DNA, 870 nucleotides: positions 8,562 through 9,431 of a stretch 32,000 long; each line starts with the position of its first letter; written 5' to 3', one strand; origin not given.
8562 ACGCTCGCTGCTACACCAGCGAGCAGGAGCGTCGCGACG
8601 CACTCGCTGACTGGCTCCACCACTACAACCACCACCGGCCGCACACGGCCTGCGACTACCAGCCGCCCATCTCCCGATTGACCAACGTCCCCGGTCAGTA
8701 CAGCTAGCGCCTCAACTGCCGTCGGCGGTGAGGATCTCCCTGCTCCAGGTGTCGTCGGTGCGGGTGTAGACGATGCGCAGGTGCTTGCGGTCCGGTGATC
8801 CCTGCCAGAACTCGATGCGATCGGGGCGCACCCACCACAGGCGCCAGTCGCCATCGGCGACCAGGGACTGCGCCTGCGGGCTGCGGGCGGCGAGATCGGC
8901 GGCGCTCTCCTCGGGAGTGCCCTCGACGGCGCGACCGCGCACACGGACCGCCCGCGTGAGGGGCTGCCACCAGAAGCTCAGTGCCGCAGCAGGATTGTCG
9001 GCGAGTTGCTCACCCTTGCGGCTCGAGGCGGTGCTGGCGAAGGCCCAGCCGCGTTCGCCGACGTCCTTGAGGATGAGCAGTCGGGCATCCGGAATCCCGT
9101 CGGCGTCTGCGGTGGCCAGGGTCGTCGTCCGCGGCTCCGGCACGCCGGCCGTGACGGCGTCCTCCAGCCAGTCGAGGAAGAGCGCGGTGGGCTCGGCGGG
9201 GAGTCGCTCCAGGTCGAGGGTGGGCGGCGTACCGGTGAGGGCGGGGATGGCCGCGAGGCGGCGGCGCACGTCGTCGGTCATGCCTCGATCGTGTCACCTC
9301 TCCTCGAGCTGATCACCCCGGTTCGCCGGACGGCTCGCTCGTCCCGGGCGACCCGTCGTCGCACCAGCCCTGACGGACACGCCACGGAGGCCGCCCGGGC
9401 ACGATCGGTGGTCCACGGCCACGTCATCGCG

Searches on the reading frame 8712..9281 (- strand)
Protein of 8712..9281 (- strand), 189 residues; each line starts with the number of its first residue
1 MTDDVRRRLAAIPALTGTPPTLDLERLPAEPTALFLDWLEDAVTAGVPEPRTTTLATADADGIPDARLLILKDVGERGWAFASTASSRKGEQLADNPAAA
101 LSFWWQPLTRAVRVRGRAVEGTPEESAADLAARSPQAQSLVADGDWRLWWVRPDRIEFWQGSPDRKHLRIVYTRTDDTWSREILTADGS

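Call 6: search_protein_families(library=pfam, proteins=[window:8712-9281:-], max_evalue=0.01)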
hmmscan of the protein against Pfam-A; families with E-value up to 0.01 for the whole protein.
window:8712-9281:- (189 aa): 3 families
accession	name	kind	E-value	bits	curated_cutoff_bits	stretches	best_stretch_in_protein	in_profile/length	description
PF01243.27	PNPOx_N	-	5.5e-18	65.9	28.1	1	39-159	1-119/120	Pyridoxamine 5'-phosphate oxidase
PF10590.14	PNP_phzG_C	-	9.5e-13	48.3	27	1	146-184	1-40/42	Pyridoxine 5'-phosphate oxidase C-terminal dimerisation region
PF12766.13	Pyridox_oxase_2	-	0.0009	20.2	26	1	39-118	8-96/100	Pyridoxamine 5'-phosphate oxidase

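Call 20: find_encoding_contigs(protein=window:8712-9281:-, flank=6000, max_places=6)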
Protein window:8712-9281:- (189 aa): 12 contigs read that carry it; 6 places shown.
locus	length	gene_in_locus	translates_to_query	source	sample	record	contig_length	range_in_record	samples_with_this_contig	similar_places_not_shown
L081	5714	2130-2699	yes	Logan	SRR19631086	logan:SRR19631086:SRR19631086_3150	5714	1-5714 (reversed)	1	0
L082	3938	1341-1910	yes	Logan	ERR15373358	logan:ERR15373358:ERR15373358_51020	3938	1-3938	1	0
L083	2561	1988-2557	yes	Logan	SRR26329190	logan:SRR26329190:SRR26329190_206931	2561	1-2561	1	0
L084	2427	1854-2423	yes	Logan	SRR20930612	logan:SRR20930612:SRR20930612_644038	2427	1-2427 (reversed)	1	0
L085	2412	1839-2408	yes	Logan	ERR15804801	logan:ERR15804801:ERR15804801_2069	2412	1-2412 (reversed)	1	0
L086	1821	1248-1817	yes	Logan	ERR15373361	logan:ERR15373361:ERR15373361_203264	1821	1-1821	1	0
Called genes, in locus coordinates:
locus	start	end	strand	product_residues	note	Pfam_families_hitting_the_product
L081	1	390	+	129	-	?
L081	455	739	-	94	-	-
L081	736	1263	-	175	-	PF04343:DUF488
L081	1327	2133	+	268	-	PF14808:TMEM164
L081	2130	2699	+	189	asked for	PF01243:PNPOx_N, PF10590:PNP_phzG_C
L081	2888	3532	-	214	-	PF00392:GntR, PF07729:FCD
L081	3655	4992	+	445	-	PF17408:MCD_N, PF05292:MCD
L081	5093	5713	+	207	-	?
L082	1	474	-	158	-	?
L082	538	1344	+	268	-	PF14808:TMEM164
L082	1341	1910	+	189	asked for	PF01243:PNPOx_N, PF10590:PNP_phzG_C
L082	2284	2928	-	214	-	PF00392:GntR, PF07729:FCD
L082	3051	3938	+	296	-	?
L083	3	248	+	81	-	?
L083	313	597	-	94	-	-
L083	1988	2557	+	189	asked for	PF01243:PNPOx_N, PF10590:PNP_phzG_C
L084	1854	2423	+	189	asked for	PF01243:PNPOx_N, PF10590:PNP_phzG_C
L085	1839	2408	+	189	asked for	PF01243:PNPOx_N, PF10590:PNP_phzG_C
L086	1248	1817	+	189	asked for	PF01243:PNPOx_N, PF10590:PNP_phzG_C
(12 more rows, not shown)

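Call 26: list_cluster_members(proteins=[L082:2287-2928:-, L087:1824-4133:+, L081:3655-4989:+, L087:685-1695:-])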
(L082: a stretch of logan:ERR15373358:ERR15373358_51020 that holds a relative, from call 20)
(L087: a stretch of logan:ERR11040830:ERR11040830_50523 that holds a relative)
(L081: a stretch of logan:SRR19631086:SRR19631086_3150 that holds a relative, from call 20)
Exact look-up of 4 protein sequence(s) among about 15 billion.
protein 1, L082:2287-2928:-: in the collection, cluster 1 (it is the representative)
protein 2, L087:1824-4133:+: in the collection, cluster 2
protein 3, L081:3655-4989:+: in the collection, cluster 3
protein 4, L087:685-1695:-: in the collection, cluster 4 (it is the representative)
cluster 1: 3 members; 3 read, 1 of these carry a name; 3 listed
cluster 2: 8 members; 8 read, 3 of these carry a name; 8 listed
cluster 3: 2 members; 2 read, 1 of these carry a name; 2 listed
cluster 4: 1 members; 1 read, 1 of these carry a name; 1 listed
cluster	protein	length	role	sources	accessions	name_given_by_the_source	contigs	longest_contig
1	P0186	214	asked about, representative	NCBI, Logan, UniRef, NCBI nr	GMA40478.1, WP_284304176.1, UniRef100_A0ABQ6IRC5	GntR family transcriptional regulator [Mobilicoccus caccae] | GntR family transcriptional regulator n=1 Tax=Mobilicoccus caccae TaxID=1859295 ...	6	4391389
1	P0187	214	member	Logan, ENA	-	-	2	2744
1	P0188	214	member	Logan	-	-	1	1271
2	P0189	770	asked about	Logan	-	-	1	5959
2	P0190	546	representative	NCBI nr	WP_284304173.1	aminotransferase class III-fold pyridoxal phosphate-dependent enzyme [Mobilicoccus caccae]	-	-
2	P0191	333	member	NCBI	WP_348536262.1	aminotransferase class III-fold pyridoxal phosphate-dependent enzyme [Mobilicoccus caccae]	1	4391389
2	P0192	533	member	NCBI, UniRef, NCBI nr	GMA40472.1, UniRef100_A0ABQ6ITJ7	hypothetical protein GCM10025883_25170 [Mobilicoccus caccae] | Aminoglycoside phosphotransferase domain-containing protein n=2 Tax=Mobilicoccus caccae ...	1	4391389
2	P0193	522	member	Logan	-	-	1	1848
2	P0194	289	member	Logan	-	-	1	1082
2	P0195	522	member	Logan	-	-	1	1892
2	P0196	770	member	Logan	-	-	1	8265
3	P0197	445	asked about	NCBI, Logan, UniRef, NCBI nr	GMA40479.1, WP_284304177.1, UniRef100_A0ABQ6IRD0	malonyl-CoA decarboxylase [Mobilicoccus caccae] | Decarboxylase n=1 Tax=Mobilicoccus caccae TaxID=1859295 RepID=A0ABQ6IRD0_9MICO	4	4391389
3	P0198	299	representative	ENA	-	-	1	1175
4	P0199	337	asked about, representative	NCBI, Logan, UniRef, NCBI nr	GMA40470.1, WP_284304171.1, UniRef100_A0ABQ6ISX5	ERCC4 domain-containing protein [Mobilicoccus caccae] | ERCC4 domain-containing protein n=1 Tax=Mobilicoccus caccae TaxID=1859295 ... | histone-like nucleoid-structuring protein Lsr2 [Mobilicoccus caccae]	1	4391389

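Call 55: find_homologous_proteins(query=P0186, max_evalue=1e-60)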
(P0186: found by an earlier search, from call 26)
Query P0186 (214 aa): 366 proteins with E <= 1e-60 among 4164 candidates; the best 120 are listed.
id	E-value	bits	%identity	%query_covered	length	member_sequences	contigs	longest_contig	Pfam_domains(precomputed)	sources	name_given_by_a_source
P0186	7.7e-133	458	100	100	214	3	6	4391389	PF07729.18,PF00392.28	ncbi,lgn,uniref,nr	ncbi:GntR family transcriptional regulator [Mobilicoccus caccae]|uniref:GntR family transcriptional 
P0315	1.6e-85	304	70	98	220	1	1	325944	PF07729.18,PF00392.28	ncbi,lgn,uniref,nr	ncbi:GntR family transcriptional regulator [Paracoccus zeaxanthinifaciens]|uniref:GntR family transc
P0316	2.6e-85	303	70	98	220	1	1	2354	PF07729.18,PF00392.28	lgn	-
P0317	2.7e-85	303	70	98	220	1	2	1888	PF07729.18,PF00392.28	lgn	-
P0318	2.7e-85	303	70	98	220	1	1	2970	PF07729.18,PF00392.28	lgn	-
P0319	6.3e-85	302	69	97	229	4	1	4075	PF07729.18,PF00392.28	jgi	jgi:DNA-binding GntR family transcriptional regulator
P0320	6.8e-85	302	69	97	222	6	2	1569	PF07729.18,PF00392.28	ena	-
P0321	7.7e-85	302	70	98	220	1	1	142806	PF07729.18,PF00392.28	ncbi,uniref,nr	ncbi:GntR family transcriptional regulator [Paracoccus sp. PARArs4]|uniref:GntR family transcription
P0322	3.0e-84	300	70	98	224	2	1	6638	PF07729.18,PF00392.28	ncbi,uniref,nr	ncbi:GntR family transcriptional regulator [Paracoccus liaowanqingii]|uniref:GntR family transcripti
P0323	5.9e-84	299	70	97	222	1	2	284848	PF07729.18,PF00392.28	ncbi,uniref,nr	ncbi:GntR family transcriptional regulator [Paracoccus sp. 1_MG-2023]|uniref:GntR family transcripti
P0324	2.1e-83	297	69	97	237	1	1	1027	PF07729.18,PF00392.28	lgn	-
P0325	7.1e-83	295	67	98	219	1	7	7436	PF07729.18,PF00392.28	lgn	-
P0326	7.4e-83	295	69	97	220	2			PF07729.18,PF00392.28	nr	nr:GntR family transcriptional regulator [Paracoccus saliphilus]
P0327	7.5e-83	295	66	99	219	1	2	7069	PF07729.18,PF00392.28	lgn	-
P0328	2.0e-82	294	67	97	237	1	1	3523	PF07729.18,PF00392.28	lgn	-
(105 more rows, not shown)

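Call 56: find_encoding_contigs(protein=P0186, flank=10000, max_places=6)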
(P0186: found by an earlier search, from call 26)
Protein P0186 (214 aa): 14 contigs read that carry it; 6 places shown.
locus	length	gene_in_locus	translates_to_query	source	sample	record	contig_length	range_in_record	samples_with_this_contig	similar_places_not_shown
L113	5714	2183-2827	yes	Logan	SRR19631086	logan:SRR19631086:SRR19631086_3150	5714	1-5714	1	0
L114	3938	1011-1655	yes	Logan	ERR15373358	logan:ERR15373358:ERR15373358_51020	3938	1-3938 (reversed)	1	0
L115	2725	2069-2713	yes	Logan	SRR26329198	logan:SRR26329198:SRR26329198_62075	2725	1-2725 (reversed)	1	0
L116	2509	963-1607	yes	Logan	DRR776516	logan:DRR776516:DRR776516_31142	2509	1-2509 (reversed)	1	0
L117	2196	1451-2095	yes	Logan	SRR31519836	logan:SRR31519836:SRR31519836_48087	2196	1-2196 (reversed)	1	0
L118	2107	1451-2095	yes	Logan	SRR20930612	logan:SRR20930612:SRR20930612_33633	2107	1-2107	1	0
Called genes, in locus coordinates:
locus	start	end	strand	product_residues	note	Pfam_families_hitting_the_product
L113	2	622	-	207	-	?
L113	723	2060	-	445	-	PF17408:MCD_N, PF05292:MCD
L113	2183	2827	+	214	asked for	PF00392:GntR, PF07729:FCD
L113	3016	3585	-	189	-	PF01243:PNPOx_N, PF10590:PNP_phzG_C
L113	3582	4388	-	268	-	PF14808:TMEM164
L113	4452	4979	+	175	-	PF04343:DUF488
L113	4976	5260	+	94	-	-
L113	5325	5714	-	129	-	?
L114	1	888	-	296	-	?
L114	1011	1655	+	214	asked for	PF00392:GntR, PF07729:FCD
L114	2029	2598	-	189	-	PF01243:PNPOx_N, PF10590:PNP_phzG_C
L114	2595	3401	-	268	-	PF14808:TMEM164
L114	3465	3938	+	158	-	?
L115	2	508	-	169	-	?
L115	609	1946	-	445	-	PF17408:MCD_N, PF05292:MCD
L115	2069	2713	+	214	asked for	PF00392:GntR, PF07729:FCD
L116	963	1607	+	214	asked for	PF00392:GntR, PF07729:FCD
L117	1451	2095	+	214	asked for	PF00392:GntR, PF07729:FCD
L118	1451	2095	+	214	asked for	PF00392:GntR, PF07729:FCD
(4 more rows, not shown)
